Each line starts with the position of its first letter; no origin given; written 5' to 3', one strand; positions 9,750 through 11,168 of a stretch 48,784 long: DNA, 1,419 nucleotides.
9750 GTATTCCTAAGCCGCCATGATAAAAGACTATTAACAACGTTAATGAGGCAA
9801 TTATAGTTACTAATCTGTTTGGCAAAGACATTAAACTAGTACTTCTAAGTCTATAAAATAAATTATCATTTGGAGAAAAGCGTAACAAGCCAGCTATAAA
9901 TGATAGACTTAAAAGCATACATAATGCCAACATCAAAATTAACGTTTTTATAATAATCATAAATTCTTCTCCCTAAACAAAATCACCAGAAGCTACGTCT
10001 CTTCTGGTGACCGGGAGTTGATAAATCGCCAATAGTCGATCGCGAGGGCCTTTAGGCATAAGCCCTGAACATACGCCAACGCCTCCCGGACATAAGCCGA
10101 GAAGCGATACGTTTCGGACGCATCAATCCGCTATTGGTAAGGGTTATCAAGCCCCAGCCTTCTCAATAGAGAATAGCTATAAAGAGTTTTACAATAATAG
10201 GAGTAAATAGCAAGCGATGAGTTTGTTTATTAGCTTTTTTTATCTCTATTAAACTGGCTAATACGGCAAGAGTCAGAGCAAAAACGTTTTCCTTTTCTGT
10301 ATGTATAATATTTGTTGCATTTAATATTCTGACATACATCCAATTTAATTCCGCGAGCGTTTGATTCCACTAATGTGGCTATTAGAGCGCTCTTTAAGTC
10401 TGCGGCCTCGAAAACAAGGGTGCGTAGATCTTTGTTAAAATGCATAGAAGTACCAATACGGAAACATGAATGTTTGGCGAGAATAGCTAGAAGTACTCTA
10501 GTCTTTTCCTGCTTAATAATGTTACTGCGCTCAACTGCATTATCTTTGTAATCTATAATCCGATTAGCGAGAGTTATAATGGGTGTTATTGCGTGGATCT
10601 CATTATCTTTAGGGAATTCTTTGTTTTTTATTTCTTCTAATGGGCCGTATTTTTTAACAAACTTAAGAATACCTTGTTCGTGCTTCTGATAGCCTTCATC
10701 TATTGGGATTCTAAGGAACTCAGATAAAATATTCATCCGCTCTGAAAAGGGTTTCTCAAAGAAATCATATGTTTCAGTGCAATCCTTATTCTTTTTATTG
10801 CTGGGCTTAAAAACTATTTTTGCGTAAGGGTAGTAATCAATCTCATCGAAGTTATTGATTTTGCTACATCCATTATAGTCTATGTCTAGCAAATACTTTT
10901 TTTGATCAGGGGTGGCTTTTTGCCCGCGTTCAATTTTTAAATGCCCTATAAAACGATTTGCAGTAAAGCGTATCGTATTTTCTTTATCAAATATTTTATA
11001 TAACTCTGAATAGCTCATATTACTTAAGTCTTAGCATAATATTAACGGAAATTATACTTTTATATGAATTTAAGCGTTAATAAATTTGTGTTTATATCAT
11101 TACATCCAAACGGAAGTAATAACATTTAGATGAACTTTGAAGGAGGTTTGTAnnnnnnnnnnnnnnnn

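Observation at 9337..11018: Unclassified co-directional module: CGNR-like zinc-ribbon protein, GC-rich structured RNA, 4-TM coiled-coil protein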

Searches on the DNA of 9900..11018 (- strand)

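Call 7: search_rna_families(source=window, start=9900, end=10300, threshold=evalue, max_evalue=10, show_alignments=3)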
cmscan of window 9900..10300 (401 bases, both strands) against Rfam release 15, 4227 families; matches with E-value up to 10: 1.
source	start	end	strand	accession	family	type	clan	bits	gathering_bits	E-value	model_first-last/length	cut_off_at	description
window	10001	10091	-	RF02221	sRNA-Xcc1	Gene; sRNA;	-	25.3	53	0.029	1-87/87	no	sRNA-Xcc1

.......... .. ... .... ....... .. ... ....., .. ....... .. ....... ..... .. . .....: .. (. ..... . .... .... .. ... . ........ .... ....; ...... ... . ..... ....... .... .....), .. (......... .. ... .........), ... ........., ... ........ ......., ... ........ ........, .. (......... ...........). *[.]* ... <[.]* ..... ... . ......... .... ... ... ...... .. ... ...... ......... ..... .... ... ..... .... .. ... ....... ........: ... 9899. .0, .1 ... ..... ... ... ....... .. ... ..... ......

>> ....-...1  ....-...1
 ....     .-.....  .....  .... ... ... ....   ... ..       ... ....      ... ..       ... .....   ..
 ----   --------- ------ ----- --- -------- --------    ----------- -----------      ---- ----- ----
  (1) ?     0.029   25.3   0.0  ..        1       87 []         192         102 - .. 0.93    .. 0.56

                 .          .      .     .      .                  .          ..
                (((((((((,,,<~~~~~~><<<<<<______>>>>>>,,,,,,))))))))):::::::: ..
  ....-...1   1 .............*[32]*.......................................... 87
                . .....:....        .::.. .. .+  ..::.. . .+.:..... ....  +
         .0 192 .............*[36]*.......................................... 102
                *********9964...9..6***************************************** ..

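Call 24: search_dna_similar(query=window:9960-10235:-, collection=phages, mode=distant, max_evalue=1)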
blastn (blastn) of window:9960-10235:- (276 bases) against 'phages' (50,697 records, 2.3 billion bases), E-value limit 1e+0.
No match.

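Call 25: search_dna_similar(query=window:9960-10235:-, collection=plasmids, mode=distant, max_evalue=1)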
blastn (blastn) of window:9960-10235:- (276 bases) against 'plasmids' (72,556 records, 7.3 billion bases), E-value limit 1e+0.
Records with a match: 1; places in all: 1; records where one place covers at least 80% of the query: 0.
Best place of each record, by identity: 80-90% 1.
By first word of the organism name: Persicobacter 1.
By predicted mobility (MOB-suite, as given by PLSDB): non-mobilizable 1.
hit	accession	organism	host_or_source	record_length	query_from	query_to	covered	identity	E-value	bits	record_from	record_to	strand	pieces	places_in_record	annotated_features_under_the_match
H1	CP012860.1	Persicobacter sp. JZB09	cell culture,soil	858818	1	37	13%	83.8%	8e-1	41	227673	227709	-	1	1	record has no annotation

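Call 45: search_rna_families(sources=[L012, L013, L015], threshold=gathering)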
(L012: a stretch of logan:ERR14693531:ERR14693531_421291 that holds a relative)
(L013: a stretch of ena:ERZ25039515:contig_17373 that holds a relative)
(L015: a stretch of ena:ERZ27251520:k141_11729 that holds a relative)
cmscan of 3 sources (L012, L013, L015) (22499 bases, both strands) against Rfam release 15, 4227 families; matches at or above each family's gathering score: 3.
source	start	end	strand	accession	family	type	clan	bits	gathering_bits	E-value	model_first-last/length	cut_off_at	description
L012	3113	3184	-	RF00005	tRNA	Gene; tRNA;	CL00001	70.3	29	9.1e-14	1-71/71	no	tRNA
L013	10108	10179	+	RF00005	tRNA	Gene; tRNA;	CL00001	69.7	29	1.3e-13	1-71/71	no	tRNA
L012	3279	3349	-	RF00005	tRNA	Gene; tRNA;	CL00001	63.6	29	6.2e-12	1-71/71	no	tRNA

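Call 60: search_rna_families(sources=[L024, L025, L026, L027, L028, L029, L030, L033, L034, L038, L051, L059, L067, L040, L018, L022, L023, L016], threshold=gathering)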
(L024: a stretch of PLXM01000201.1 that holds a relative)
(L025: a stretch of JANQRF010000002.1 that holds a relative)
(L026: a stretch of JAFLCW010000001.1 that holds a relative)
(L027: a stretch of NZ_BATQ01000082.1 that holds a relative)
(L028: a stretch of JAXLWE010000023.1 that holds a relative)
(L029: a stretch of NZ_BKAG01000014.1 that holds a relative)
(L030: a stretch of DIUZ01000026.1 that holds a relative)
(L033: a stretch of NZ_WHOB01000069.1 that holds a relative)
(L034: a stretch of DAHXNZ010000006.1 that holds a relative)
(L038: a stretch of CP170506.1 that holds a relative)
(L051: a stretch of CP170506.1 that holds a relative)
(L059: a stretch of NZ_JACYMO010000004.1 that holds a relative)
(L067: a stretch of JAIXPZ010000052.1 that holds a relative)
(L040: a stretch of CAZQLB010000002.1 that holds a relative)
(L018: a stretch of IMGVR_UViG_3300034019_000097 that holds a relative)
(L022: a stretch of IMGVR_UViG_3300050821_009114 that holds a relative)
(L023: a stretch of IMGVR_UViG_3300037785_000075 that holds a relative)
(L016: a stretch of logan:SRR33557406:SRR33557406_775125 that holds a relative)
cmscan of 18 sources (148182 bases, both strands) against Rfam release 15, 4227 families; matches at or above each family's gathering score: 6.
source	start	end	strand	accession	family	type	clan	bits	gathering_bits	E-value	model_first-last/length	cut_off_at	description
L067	204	276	+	RF00005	tRNA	Gene; tRNA;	CL00001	74.4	29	4.4e-14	1-71/71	no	tRNA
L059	4844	4917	+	RF00005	tRNA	Gene; tRNA;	CL00001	71.2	29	3.4e-13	1-71/71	no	tRNA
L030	7759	7830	-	RF00005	tRNA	Gene; tRNA;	CL00001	59.5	29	5.5e-10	1-71/71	no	tRNA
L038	4580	4653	-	RF00029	Intron_gpII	Intron;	-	55.7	40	7.2e-08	1-77/77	no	Group II catalytic intron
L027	3145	3232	-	RF00005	tRNA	Gene; tRNA;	CL00001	52.8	29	3.8e-08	1-71/71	no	tRNA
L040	4649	4685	-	RF03085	abiF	Gene; sRNA;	-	44.2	37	0.00018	1-37/37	no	abiF RNA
